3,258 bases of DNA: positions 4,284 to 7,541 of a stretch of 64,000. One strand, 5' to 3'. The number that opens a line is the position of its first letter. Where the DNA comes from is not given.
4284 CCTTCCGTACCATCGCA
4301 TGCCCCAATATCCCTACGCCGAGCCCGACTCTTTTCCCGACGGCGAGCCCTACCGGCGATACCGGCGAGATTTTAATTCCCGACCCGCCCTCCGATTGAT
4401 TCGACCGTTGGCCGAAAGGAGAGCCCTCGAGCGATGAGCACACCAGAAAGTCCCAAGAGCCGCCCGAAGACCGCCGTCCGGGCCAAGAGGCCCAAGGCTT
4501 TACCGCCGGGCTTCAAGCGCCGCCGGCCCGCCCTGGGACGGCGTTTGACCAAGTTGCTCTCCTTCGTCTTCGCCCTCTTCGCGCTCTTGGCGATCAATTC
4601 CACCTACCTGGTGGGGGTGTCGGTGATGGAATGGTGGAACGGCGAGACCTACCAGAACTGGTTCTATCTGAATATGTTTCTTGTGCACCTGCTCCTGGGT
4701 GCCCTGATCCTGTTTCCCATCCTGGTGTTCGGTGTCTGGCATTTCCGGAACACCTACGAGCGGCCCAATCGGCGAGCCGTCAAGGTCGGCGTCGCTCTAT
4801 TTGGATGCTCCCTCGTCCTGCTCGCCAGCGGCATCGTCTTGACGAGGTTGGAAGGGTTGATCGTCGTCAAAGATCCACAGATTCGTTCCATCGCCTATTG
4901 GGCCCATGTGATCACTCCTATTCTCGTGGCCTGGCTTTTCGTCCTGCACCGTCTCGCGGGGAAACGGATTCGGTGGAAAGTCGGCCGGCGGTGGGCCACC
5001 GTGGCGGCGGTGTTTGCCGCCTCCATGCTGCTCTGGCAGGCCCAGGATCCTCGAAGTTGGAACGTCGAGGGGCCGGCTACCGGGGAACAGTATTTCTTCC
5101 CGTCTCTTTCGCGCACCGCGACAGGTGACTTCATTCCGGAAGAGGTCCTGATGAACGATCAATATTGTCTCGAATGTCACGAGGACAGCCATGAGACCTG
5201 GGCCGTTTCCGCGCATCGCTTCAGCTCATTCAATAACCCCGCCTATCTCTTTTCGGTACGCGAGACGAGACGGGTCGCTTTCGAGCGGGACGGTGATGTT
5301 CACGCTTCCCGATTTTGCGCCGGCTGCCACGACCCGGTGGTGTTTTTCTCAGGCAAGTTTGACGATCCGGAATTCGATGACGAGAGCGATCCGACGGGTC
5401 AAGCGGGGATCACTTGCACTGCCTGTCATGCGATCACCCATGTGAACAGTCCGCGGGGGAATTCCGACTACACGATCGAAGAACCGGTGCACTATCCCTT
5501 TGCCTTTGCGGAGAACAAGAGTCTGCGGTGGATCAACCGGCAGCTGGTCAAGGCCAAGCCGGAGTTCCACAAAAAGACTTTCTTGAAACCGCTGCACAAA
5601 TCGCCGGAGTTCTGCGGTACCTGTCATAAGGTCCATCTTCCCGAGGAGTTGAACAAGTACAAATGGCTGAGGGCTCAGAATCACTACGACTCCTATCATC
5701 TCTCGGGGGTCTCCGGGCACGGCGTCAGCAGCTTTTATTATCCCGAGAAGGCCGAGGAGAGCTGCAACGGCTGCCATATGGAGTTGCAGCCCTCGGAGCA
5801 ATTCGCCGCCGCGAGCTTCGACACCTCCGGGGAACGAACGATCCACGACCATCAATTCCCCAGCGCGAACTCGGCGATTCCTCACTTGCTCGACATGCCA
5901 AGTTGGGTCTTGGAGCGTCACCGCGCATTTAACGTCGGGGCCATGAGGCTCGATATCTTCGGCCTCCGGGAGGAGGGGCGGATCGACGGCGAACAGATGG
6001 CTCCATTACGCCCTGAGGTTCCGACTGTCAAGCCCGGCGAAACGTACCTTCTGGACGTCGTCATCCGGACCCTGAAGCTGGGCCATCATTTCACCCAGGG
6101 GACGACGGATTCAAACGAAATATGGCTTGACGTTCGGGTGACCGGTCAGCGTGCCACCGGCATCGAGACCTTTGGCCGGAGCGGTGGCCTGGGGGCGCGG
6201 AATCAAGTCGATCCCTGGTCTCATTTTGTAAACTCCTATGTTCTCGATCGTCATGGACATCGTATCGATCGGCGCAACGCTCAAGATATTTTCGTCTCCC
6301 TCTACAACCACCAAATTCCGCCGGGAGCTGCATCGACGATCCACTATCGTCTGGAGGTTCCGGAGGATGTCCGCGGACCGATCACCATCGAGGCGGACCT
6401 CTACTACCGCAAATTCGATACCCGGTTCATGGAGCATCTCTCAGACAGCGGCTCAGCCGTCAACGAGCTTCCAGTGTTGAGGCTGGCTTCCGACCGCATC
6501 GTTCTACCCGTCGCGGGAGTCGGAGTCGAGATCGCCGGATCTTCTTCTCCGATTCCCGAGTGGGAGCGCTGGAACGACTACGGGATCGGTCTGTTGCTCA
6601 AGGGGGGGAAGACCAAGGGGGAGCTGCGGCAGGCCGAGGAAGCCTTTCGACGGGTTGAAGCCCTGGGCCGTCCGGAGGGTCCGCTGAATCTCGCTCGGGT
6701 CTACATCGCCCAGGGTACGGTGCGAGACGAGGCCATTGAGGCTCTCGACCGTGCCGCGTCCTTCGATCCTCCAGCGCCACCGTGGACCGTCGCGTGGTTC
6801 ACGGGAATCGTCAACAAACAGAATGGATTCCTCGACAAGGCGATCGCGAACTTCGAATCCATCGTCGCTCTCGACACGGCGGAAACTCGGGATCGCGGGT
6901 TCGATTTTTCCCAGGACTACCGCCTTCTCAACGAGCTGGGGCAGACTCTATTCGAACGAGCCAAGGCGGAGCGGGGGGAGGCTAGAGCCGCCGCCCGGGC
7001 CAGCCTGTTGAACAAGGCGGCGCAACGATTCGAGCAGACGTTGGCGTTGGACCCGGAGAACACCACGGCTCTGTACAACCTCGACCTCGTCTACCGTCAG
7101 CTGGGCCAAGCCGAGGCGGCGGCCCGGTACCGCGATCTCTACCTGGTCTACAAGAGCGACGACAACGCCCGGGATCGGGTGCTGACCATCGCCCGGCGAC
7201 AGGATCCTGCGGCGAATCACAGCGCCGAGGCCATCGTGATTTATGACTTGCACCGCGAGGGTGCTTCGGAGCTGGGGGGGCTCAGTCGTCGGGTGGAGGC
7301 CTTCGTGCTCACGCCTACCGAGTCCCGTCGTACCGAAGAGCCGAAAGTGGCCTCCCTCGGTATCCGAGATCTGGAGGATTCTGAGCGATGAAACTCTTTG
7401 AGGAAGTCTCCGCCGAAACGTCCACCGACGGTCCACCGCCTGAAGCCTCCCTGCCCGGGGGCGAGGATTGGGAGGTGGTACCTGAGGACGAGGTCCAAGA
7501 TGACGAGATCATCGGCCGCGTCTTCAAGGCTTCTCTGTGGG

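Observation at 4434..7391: Unusual cytochrome architecture: 5-TM anchor + five CxxCH hemes + C-terminal TPR array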

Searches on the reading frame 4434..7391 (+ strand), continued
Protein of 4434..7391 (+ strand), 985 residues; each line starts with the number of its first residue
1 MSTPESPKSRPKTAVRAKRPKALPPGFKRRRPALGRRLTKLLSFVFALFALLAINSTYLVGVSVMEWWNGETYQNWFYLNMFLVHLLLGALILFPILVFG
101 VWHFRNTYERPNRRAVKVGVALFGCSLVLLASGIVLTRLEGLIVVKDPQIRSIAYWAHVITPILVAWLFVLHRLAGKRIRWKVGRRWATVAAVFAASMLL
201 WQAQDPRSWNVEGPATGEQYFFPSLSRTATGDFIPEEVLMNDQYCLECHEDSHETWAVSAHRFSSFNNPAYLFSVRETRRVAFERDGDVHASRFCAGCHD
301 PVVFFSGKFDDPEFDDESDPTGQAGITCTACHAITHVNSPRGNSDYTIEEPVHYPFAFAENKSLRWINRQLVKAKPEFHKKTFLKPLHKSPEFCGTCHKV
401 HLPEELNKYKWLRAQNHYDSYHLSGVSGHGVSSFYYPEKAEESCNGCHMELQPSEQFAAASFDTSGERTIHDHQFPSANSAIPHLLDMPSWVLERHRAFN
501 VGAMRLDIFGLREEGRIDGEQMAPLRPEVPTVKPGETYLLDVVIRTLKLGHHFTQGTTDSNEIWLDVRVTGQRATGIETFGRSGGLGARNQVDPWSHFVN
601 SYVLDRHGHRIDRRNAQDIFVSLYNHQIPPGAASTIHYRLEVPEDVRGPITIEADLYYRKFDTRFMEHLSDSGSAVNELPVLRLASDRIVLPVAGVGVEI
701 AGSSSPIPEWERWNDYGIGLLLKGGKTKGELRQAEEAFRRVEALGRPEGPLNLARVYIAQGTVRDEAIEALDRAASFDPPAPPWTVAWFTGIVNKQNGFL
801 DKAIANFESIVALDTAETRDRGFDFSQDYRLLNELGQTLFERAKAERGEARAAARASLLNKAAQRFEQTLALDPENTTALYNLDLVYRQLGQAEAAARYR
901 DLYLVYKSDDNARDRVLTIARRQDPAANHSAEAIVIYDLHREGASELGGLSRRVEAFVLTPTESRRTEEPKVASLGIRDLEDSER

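Call 47: predict_structure(alignment_id=A2)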
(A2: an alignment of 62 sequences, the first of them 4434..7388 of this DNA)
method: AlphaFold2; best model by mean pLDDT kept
length: 985 residues; sequences in the alignment: 62
mean_pLDDT: 91.0   pTM: 0.88
mean pLDDT of the five models: 91.0, 90.4, 90.0, 89.2, 89.1
residues with pLDDT >= 90: 822; 70-90: 87; 50-70: 17; < 50: 59
segments of 3 or more residues with pLDDT < 50: 1-25, 955-985
pLDDT, mean of each block of 10 residues (from residue 1): 36 43 53 91 93 94 92 90 96 96 94 95 97 90 86 94 96 92 89 90 76 76 95 95 94 96 96 96 97 97 97 94 97 96 96 93 94 92 94 97 96 96 98 97 94 93 92 89 95 94 96 96 96 98 97 89 97 94 94 97 97 95 97 98 97 97 94 83 97 93 93 98 87 97 98 96 89 98 98 97 98 97 98 99 97 98 99 98 99 98 97 98 98 96 84 46 41 40 40
secondary structure, 60 per line:
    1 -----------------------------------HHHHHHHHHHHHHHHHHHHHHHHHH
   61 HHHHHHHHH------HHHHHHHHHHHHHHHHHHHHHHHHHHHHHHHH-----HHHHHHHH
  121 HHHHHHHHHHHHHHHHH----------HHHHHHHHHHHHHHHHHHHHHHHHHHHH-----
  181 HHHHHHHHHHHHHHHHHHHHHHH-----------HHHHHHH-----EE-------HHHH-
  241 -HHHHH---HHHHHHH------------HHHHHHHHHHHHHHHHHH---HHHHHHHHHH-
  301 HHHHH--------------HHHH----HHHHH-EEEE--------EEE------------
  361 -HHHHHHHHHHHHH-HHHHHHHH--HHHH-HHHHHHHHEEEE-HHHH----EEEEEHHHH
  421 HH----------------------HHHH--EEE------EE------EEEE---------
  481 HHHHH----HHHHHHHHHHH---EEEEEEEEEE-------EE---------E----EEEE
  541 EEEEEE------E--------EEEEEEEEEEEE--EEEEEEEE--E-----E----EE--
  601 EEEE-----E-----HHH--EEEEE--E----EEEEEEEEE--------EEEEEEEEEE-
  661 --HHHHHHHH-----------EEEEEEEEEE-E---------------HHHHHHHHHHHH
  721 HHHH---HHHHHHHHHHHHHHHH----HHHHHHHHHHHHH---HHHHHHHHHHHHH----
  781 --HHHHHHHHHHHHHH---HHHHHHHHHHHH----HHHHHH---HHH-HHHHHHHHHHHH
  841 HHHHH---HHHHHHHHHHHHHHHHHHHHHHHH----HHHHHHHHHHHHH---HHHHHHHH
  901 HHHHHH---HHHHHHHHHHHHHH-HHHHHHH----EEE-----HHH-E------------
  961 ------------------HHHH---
elements in order (helices of 4 or more, strands of 3 or more residues): H36-69 H76-107 H113-137 H148-175 H181-203 H215-221 H236-239 H242-246 H250-256 H269-286 H290-299 H301-305 H320-323 H328-332 E334-337 E346-348 H362-374 H376-383 H386-389 H391-398 E399-402 H404-407 E412-416 H417-422 H445-448 E451-453 E468-471 H481-485 H490-500 E504-513 E537-546 E562-573 E576-583 E601-604 E621-625 E633-641 E650-659 H663-670 E682-691 H709-724 H728-743 H748-760 H764-776 H783-796 H800-811 H816-821 H829-845 H849-872 H877-889 H893-906 H910-923 H925-931 E936-938 H979-982

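Call 51: fold_search(model_id=the predicted structure, library=pdb)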
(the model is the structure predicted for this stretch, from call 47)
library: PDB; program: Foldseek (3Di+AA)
matches with E <= 10: 1218; with E <= 0.001: 65
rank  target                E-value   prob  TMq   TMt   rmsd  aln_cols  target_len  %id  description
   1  7b2m_B                1.1e-05  1.00  0.10  0.13  35.4       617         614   12  Cryo-EM structure of complement C4b in complex with nanobody E3 (released 2022-03-02)
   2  9qhc_A                1.9e-05  1.00  0.13  0.39  27.1       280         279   20  Crystal structure of 8-repeat CTPR protein with eliminated coordination sites (released 2025-10-22)
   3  3ash_A                2.8e-05  1.00  0.15  0.74   4.2       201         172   18  MamA D159K mutant 1 (released 2011-07-20)
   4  9qhc_B                3.5e-05  1.00  0.16  0.56   8.1       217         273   20  Crystal structure of 8-repeat CTPR protein with eliminated coordination sites (released 2025-10-22)
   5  3vty_D                3.8e-05  1.00  0.14  0.73   4.6       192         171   18  Crystal structure of MamA (released 2012-10-31)
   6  9qhb                  4.1e-05  1.00  0.13  0.39   9.5       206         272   25  Crystal structure of 16-repeat CTPR protein with eliminated coordination sites (released 2025-10-22)
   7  8chy                  4.3e-05  1.00  0.15  0.51   3.8       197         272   21  Crystal structure of an 8-repeat consensus TPR superhelix with Zinc. (released 2024-02-21)
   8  3vty_C                5.3e-05  1.00  0.15  0.72   5.2       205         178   18  Crystal structure of MamA (released 2012-10-31)
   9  3as5_A                5.8e-05  1.00  0.15  0.68   4.2       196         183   19  MamA AMB-1 P212121 (released 2011-07-20)
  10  8cqp_C                8.1e-05  1.00  0.12  0.84   3.2       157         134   22  Crystal structure of an 8-repeat consensus TPR superhelix with Calcium (low concentration) (released 2024-03-27)
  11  7obi_B                8.5e-05  1.00  0.13  0.88   2.5       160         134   28  Consensus tetratricopeptide repeat protein type RV4 (released 2022-02-23)
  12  7obi_A                8.5e-05  1.00  0.13  0.87   2.5       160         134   27  Consensus tetratricopeptide repeat protein type RV4 (released 2022-02-23)
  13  6wb9_2                8.5e-05  1.00  0.16  0.47   6.9       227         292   12  Structure of the S. cerevisiae ER membrane complex (released 2020-06-03)
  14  3asf_A                8.8e-05  1.00  0.15  0.71   5.1       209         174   18  MamA MSR-1 C2 (released 2011-07-20)
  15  3vty_A                9.2e-05  1.00  0.15  0.76   4.8       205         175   18  Crystal structure of MamA (released 2012-10-31)
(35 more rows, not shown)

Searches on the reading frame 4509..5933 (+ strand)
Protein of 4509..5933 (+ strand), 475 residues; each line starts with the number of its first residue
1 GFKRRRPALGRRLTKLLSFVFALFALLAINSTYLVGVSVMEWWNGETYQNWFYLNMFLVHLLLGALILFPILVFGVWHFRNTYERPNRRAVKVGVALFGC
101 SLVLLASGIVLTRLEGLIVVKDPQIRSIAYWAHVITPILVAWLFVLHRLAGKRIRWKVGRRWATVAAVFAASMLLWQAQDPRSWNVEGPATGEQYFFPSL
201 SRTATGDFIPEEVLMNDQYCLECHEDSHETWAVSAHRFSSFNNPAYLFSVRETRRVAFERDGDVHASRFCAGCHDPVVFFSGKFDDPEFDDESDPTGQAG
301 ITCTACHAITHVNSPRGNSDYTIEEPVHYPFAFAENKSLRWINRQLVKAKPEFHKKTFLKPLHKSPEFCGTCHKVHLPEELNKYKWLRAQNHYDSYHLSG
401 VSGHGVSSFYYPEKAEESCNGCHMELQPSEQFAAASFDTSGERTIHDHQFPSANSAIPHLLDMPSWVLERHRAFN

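Call 64: predict_structure(alignment_id=A4)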
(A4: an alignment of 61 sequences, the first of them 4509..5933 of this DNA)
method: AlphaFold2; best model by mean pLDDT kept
length: 475 residues; sequences in the alignment: 61
mean_pLDDT: 92.7   pTM: 0.89
mean pLDDT of the five models: 92.7, 92.5, 92.0, 90.4, 89.6
residues with pLDDT >= 90: 374; 70-90: 97; 50-70: 3; < 50: 1
segments of 3 or more residues with pLDDT < 50: none
pLDDT, mean of each block of 10 residues (from residue 1): 75 95 93 94 91 95 97 97 94 97 97 90 91 97 95 87 86 87 80 93 95 95 96 95 89 89 91 96 92 94 98 95 96 95 94 94 96 93 89 95 92 94 94 90 95 89 94 90
secondary structure, 60 per line:
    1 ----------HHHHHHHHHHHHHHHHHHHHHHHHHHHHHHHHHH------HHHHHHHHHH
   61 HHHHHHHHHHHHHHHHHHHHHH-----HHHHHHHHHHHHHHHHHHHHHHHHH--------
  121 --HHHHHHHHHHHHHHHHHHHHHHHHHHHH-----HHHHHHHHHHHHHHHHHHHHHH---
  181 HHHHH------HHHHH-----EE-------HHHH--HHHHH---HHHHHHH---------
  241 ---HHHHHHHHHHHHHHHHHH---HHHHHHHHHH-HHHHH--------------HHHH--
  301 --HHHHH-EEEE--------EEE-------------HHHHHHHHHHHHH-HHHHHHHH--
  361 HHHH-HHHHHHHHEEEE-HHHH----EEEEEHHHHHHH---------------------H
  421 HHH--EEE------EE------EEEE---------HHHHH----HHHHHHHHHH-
elements in order: H11-44 H51-82 H88-112 H123-150 H156-177 H181-185 H192-196 H211-214 H217-221 H225-231 H244-261 H265-274 H276-280 H295-298 H303-307 E309-312 E321-323 H337-349 H351-358 H361-364 H366-373 E374-377 H379-382 E387-391 H392-398 H420-423 E426-428 E443-446 H456-460 H465-474

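Call 66: fold_search(model_id=the predicted structure, library=pdb)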
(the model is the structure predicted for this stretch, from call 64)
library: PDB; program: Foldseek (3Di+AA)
matches with E <= 10: 107; with E <= 0.001: 0
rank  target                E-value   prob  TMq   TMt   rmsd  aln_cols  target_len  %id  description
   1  8tn1_A                6.5e-01  0.96  0.21  0.55   5.0       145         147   10  De novo designed protein binds poly ADP ribose polymerase inhibitors (PARPi) - apo (released 2024-04-24)
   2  7cff                  9.5e-01  0.20  0.12  0.26  13.6       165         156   17  Structure of the thermostabilized transmembrane domain of the bacterial CNNM/CorC family Mg2+ transporter in complex wit (released 2021-02-24)
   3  8qta                  1.1e+00  0.33  0.17  0.19  11.6       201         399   16  Cryo-EM structure of Streptococcus pneumoniae NADPH oxidase F397A mutant in complex with NADPH (released 2024-07-24)
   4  8qt6                  1.2e+00  0.33  0.17  0.20  11.7       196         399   14  Cryo-EM structure of Streptococcus pneumoniae NADPH oxidase (released 2024-07-24)
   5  7cfg                  1.5e+00  0.15  0.12  0.27  13.7       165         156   16  Structure of the transmembrane domain of the bacterial CNNM/CorC family Mg2+ transporter in complex with Mg2+ (released 2021-02-24)
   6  6s1a_A                1.5e+00  0.54  0.17  0.44  11.1       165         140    8  Ligand binding domain of the P. putida receptor PcaY_PP (released 2020-10-21)
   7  9dwa_A                1.8e+00  0.77  0.20  0.62   5.0       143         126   14  Crystal structure of FABLE, MPD condition (released 2025-08-20)
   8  8gji_A                1.8e+00  0.44  0.18  0.39   9.6       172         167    9  De novo design of high-affinity protein binders to bioactive helical peptides (released 2024-01-10)
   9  7uw9_o                1.8e+00  0.30  0.14  0.33  10.7       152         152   14  Citrus V-ATPase State 1, H in contact with subunit a (released 2022-07-06)
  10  8gjg_A                1.9e+00  0.21  0.15  0.30  10.5       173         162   16  De novo design of high-affinity protein binders to bioactive helical peptides (released 2024-01-10)
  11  8xnx_H                2.5e+00  0.06  0.08  0.12  20.2       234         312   11  Respiratory complex Peripheral Arm of CI, open form A, focus-refined map of type II, Wild type mouse under Cold Acclim (released 2024-10-30)
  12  9taq_A                2.8e+00  0.63  0.21  0.63   4.8       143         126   11  De novo photoenzyme variant ABLE-E116C-TXT H49A-L42T (photoABLE1 precursor) in complex with substrate (released 2026-03-25)
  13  6s1a_B                2.8e+00  0.14  0.14  0.33  13.4       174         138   10  Ligand binding domain of the P. putida receptor PcaY_PP (released 2020-10-21)
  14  9min_I                3.5e+00  0.35  0.18  0.51   5.7       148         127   16  Structure of a designed minibinder to NYESO1-A*02:01 (released 2025-08-06)
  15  6igk_A                3.5e+00  0.02  0.11  0.11  20.9       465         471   12  Crystal Structure of human ETB receptor in complex with Endothelin-3 (released 2018-11-21)
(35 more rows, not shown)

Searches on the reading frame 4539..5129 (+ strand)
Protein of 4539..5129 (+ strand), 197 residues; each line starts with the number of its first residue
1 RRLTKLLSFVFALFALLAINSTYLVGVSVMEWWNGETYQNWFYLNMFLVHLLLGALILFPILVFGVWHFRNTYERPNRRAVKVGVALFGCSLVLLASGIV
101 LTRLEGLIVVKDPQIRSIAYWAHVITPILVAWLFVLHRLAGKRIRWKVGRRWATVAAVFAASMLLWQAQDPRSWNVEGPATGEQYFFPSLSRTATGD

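Call 36: search_solved_structures(query=A3, max_evalue=10, show_alignments=3)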
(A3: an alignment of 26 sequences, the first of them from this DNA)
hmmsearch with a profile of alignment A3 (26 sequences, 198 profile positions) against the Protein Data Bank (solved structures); distinct sequences matched with E-value up to 10: 4.
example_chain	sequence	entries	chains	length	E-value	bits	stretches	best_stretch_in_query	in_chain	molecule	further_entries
9qqs_A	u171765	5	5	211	0.023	17.4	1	51-133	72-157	Modulator of smoothened protein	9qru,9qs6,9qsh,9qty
7yub_R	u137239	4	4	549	6.2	9.4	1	35-105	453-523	Sphingosine-1-phosphate transporter SPNS2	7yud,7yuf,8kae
8qv5_A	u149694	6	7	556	6.4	9.4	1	35-105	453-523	Sphingosine-1-phosphate transporter SPNS2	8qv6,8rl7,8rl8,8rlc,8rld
8jhq_A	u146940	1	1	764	7.5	9.2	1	35-105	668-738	Sphingosine-1-phosphate transporter SPNS2,GlgA glycogen synthase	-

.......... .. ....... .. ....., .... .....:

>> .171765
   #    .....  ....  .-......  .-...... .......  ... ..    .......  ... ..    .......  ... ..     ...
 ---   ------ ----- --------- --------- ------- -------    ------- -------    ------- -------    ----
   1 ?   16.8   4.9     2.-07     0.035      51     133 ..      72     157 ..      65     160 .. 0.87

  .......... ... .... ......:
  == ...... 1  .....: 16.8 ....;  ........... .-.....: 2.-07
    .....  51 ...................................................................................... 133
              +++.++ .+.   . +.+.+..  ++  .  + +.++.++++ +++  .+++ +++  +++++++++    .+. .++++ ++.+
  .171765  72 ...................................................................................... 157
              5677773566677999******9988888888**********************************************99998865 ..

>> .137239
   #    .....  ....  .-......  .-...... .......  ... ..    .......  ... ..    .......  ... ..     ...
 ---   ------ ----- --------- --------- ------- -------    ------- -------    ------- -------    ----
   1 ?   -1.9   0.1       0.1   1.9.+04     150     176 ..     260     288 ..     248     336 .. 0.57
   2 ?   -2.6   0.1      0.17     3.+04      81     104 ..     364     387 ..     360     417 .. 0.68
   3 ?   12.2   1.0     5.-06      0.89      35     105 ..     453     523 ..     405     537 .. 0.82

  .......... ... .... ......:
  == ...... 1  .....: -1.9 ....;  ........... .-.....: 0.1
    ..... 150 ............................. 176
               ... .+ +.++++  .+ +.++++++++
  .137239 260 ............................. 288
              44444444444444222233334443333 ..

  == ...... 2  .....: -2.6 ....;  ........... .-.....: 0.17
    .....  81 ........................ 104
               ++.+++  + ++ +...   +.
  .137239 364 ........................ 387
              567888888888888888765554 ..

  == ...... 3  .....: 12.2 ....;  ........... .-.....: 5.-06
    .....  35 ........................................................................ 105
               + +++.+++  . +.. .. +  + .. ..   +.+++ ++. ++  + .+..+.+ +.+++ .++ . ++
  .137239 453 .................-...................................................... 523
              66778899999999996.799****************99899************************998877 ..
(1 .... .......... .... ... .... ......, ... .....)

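Call 37: search_protein_families(library=pfam, alignment_id=A3, max_evalue=1)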
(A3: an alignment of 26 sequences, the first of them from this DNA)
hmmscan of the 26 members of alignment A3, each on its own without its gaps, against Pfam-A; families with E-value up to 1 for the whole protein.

A. member 1, seq(197 aa): 1 family
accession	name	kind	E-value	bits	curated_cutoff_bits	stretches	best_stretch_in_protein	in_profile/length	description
PF23600.1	DUF7139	-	0.3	11.1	30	1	72-179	11-116/150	Domain of unknown function (DUF7139)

B. families by the number of members that match (of 26 scanned): 44 families (the first 25 are shown)
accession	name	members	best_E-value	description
PF23600.1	DUF7139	5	2.2e-06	Domain of unknown function (DUF7139)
PF01292.26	Ni_hydr_CYTB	4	8.4e-06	Prokaryotic cytochrome b561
PF08592.16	Anthrone_oxy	3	0.0054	Anthrone oxygenase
PF04893.22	Yip1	2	0.0026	Yip1 domain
PF03595.22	SLAC1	2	0.0058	Voltage-dependent anion channel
PF14358.11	DUF4405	2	0.089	Domain of unknown function (DUF4405)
PF04123.18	DUF373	2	0.26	Domain of unknown function (DUF373)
PF08019.17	EptA_B_N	1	0.0015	Phosphoethanolamine transferase EptA/EptB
PF22954.2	DUF7027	1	0.0045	Domain of unknown function (DUF7027)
PF17159.10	MASE3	1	0.0055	Membrane-associated sensor domain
PF03176.21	MMPL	1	0.008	MMPL family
PF10754.15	DUF2569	1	0.011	Protein of unknown function (DUF2569)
PF25193.1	DPC1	1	0.013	Diatom pyrenoid component 1 motif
PF00876.23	Innexin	1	0.019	Innexin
PF16983.11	MFS_MOT1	1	0.022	Molybdate transporter of MFS superfamily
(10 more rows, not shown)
